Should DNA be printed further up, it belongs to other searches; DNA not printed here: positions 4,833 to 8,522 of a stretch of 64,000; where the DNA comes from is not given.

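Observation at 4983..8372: Giant membrane-anchored coiled-coil protein of unknown function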

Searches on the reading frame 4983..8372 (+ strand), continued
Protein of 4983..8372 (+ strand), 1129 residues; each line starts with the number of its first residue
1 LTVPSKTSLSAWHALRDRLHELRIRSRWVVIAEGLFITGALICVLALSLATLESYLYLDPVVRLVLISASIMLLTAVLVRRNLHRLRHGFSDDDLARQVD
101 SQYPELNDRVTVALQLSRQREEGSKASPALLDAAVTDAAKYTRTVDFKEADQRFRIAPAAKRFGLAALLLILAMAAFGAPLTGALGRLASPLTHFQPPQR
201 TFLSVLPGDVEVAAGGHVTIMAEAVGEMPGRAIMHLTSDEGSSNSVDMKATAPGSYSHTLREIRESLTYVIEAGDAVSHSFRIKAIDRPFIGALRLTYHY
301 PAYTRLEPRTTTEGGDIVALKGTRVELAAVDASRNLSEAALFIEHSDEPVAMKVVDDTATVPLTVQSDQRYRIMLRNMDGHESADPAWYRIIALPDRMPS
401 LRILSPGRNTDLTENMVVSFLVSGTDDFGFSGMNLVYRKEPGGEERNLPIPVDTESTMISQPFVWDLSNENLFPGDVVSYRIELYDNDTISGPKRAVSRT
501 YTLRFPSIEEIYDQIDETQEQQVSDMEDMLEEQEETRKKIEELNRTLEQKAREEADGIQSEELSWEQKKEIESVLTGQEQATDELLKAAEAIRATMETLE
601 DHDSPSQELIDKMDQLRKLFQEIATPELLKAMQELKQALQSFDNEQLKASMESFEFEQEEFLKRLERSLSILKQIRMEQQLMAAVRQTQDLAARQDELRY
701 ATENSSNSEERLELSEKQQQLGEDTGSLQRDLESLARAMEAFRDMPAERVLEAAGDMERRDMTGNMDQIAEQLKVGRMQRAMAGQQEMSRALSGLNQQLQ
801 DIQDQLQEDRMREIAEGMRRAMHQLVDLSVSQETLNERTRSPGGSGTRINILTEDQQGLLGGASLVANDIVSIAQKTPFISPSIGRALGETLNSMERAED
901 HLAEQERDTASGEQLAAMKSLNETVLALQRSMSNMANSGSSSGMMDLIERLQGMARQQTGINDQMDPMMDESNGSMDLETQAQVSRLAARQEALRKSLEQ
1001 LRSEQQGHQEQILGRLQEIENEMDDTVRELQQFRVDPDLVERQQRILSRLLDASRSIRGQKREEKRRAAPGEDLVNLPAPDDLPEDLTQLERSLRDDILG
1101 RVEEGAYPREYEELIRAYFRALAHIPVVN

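Call 23: find_encoding_contigs(protein=P0053, flank=8000, max_places=1)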
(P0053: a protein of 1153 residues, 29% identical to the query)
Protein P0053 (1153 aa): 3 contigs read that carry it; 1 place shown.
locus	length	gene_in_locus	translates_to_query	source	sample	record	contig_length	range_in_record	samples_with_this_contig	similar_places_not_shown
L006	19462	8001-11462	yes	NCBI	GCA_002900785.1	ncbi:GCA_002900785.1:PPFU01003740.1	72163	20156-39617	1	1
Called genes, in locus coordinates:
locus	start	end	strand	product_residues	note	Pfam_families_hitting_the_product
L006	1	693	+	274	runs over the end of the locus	PF00215:OMPdecase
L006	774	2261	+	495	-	PF11013:DUF2851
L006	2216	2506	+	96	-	PF03992:ABM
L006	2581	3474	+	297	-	PF08668:HDOD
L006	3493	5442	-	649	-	PF07715:Plug, PF00593:TonB_dep_Rec_b-barrel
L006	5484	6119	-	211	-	-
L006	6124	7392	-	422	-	PF00483:NTP_transferase, PF12804:NTP_transf_3, PF07959:Fucose_pyrophosphorylase (faint), PF24894:Hexapep_GlmU (faint), PF25087:GMPPB_C (faint), PF25247:LbH_GLGC, PF25084:LbH_EIF2B (faint)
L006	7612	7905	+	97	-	-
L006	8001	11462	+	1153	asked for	PF13779:DUF4175 (weak)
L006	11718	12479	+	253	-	PF08323:Glyco_transf_5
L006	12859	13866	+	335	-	-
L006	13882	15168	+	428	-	-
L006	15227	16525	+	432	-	PF13181:TPR_8 (faint), PF13428:TPR_14 (faint), PF00515:TPR_1 (faint), PF07719:TPR_2 (faint), PF13424:TPR_12 (weak)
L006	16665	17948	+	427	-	PF03952:Enolase_N, PF00113:Enolase_C, PF13378:MR_MLE_C, PF07476:MAAL_C (weak)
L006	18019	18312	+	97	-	PF04977:DivIC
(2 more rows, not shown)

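Call 24: find_encoding_contigs(protein=P0061, flank=8000, max_places=1)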
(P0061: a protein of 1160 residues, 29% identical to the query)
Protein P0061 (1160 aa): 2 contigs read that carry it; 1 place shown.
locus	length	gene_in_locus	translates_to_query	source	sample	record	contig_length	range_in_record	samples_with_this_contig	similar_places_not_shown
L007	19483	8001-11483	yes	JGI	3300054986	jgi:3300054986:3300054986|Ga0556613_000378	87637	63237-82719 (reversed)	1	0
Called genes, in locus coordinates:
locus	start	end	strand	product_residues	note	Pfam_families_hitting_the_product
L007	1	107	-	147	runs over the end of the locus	PF13098:Thioredoxin_2, PF13174:TPR_6 (faint)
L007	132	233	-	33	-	-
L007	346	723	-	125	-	PF00166:Cpn10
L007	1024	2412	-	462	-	PF00072:Response_reg, PF00158:Sigma54_activat, PF14532:Sigma54_activ_2, PF07728:AAA_5, PF00004:AAA (weak), PF25601:AAA_lid_14, PF02954:HTH_8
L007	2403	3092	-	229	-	PF01694:Rhomboid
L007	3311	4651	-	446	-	PF13187:Fer4_9 (faint), PF13237:Fer4_10 (faint), PF00037:Fer4 (faint), PF12838:Fer4_7, PF13183:Fer4_8, PF13484:Fer4_16 (weak), PF13534:Fer4_17, PF02754:CCG, +2 more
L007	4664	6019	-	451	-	PF01565:FAD_binding_4, PF02913:FAD-oxidase_C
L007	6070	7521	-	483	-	PF01565:FAD_binding_4, PF02913:FAD-oxidase_C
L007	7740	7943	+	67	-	-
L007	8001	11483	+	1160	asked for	PF13779:DUF4175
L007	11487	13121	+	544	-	PF13428:TPR_14 (faint), PF13485:Peptidase_MA_2, PF13424:TPR_12 (weak), PF13414:TPR_11 (weak), PF13424:TPR_12, PF13432:TPR_16 (weak), PF07719:TPR_2 (weak), PF13414:TPR_11 (weak), +5 more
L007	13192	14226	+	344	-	PF20030:bpMoxR, PF07726:AAA_3, PF07728:AAA_5, PF17863:AAA_lid_2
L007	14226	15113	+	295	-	PF01882:DUF58, PF13519:VWA_2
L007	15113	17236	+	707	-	PF07584:BatA, PF13519:VWA_2 (weak)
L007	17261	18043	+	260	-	PF13709:DUF4159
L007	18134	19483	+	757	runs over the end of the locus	PF07090:GATase1_like, PF01835:MG2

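Call 25: find_encoding_contigs(protein=P0076, flank=8000, max_places=1)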
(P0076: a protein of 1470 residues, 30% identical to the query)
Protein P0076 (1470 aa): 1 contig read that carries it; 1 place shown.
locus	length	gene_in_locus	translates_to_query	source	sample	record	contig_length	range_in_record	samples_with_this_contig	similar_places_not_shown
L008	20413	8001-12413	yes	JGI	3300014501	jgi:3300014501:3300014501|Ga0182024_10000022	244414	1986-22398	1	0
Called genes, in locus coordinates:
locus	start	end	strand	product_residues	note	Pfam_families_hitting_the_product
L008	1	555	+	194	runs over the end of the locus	PF01928:CYTH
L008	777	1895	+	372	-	-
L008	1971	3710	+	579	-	PF00069:Pkinase, PF07714:PK_Tyr_Ser-Thr, PF03109:ABC1 (weak)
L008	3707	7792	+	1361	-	PF00515:TPR_1 (faint), PF07719:TPR_2 (faint), PF13374:TPR_10 (weak), PF13424:TPR_12, PF24885:TPR_NPHP3 (weak), PF17874:TPR_MalT, PF13424:TPR_12 (weak), PF12770:CHAT, +2 more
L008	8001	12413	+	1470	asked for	-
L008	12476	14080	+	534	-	PF00890:FAD_binding_2, PF07992:Pyr_redox_2 (faint), PF02910:Succ_DH_flav_C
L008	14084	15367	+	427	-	-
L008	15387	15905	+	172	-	PF13302:Acetyltransf_3, PF13420:Acetyltransf_4, PF00583:Acetyltransf_1, PF13673:Acetyltransf_10, PF13508:Acetyltransf_7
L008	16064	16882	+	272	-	-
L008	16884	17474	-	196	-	PF03352:Adenine_glyco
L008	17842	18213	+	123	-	PF07452:CHRD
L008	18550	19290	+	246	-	PF00005:ABC_tran, PF13304:AAA_21 (weak)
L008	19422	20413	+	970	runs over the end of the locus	PF12730:ABC2_membrane_4 (weak), PF13346:ABC2_membrane_5, PF12679:ABC2_membrane_2, PF12698:ABC2_membrane_3 (weak), PF23357:DUF7088, PF09822:ABC_transp_aux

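Call 28: predict_structure(alignment_id=A1)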
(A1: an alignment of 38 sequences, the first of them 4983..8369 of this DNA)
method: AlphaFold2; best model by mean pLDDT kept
length: 1129 residues; sequences in the alignment: 38
mean_pLDDT: 81.5   pTM: 0.48
mean pLDDT of the five models: 81.5, 79.8, 77.1, 76.3, 76.0
residues with pLDDT >= 90: 272; 70-90: 711; 50-70: 102; < 50: 44
segments of 3 or more residues with pLDDT < 50: 4-7, 940-944, 1061-1084, 1125-1129
pLDDT, mean of each block of 10 residues (from residue 1): 40 80 86 88 90 84 85 85 73 81 78 73 62 77 79 84 90 86 85 79 89 87 87 88 87 91 88 88 86 90 91 88 87 77 88 88 93 88 86 92 90 83 93 92 86 89 87 84 93 92 82 79 86 86 79 59 68 83 84 79 66 83 75 82 75 83 86 88 88 89 80 89 91 91 85 91 93 90 92 91 86 87 90 88 62 90 89 85 82 91 86 90 87 72 54 80 76 62 78 83 63 75 87 79 85 67 41 43 49 69 75 77 49
secondary structure, 60 per line:
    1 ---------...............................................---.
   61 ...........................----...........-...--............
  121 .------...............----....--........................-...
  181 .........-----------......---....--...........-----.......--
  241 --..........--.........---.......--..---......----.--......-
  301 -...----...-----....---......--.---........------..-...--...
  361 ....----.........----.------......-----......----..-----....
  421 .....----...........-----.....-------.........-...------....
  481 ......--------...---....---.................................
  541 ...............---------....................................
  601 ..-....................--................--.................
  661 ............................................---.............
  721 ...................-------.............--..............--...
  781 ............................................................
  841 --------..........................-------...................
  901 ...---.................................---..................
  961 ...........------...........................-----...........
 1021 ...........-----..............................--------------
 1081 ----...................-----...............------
elements in order (helices of 4 or more, strands of 3 or more residues): H10-56 H60-87 H92-102 H109-121 H128-142 H147-150 H153-176 H178-189 E201-206 E210-213 E216-226 E232-238 E243-252 E255-263 E267-273 E281-286 E294-299 E309-311 E317-320 E324-329 E336-343 E353-355 E358-364 E369-377 E389-394 E400-405 E417-425 E430-440 E446-450 E458-466 E477-486 E495-497 E501-504 H508-555 H565-602 H604-623 H626-641 H644-704 H708-739 H747-759 H762-775 H778-840 H849-874 H882-903 H907-939 H943-971 H978-1004 H1010-1031 H1037-1066 H1085-1103 H1109-1123

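Call 30: fold_search(model_id=the predicted structure, library=pdb)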
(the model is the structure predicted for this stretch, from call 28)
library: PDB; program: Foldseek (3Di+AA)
matches with E <= 10: 1709; with E <= 0.001: 63
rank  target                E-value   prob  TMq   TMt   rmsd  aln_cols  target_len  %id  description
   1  8glv_DA               8.3e-08  1.00  0.09  0.03  44.2      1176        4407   10  96-nm repeat unit of doublet microtubules from Chlamydomonas reinhardtii flagella (released 2023-05-31)
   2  7y8s_A                2.6e-07  1.00  0.09  0.27  17.4       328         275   13  Crystal structure of sDscam FNIII1-3 domains, isoform beta2v6 (released 2023-05-24)
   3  6za2_A                2.2e-06  1.00  0.08  0.09  33.1       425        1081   10  Crystal structure of dimeric latent PorU from Porphyromonas gingivalis (released 2021-09-29)
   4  8uin_G                2.7e-06  1.00  0.07  0.12  26.6       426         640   10  Structure of the C3bBb-albicin complex (released 2024-05-08)
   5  7ad7_B                3.4e-06  1.00  0.11  0.17  21.3       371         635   13  Crystal structure of human complement C5 in complex with the K8 bovine knob domain peptide. (released 2021-03-10)
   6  8coe_C                6.9e-06  1.00  0.11  0.16  21.8       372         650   12  complement C5 in complex with the LCP0195 nanobody (released 2024-01-03)
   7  4liq_E                8.1e-06  1.00  0.10  0.19  14.6       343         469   11  Structure of the extracellular domain of human CSF-1 receptor in complex with the Fab fragment of RG7155 (released 2014-06-18)
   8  5fhx_L                8.5e-06  1.00  0.09  0.20  20.1       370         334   10  CRYSTAL STRUCTURE OF CODV IN COMPLEX WITH IL4 AT 2.55 Ang. RESOLUTION. (released 2016-03-30)
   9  4oia_A                1.0e-05  1.00  0.11  0.24  12.8       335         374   12  Crystal Structure of ICAM-5 D1-D4 ectodomain fragment, Space Group P4322 (released 2014-07-16)
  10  4oia_B                1.1e-05  1.00  0.08  0.18  27.4       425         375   11  Crystal Structure of ICAM-5 D1-D4 ectodomain fragment, Space Group P4322 (released 2014-07-16)
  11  7y8s_B                1.5e-05  1.00  0.09  0.26  17.2       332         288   14  Crystal structure of sDscam FNIII1-3 domains, isoform beta2v6 (released 2023-05-24)
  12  6o89_L                1.5e-05  1.00  0.08  0.23  20.4       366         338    9  Anti-CD28xCD3 CODV Fab (released 2019-11-20)
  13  2qki_D                1.9e-05  1.00  0.10  0.15  21.8       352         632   10  Human C3c in complex with the inhibitor compstatin (released 2007-08-14)
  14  4oi9_A                2.4e-05  1.00  0.08  0.20  26.3       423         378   10  Crystal Structure of ICAM-5 D1-D4 ectodomain fragment, Space Group P21 (released 2014-07-16)
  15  3l5n_A                3.0e-05  1.00  0.10  0.15  21.5       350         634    9  Staphylococcal Complement Inhibitor (SCIN) in complex with Human Complement Component C3b (released 2010-08-04)
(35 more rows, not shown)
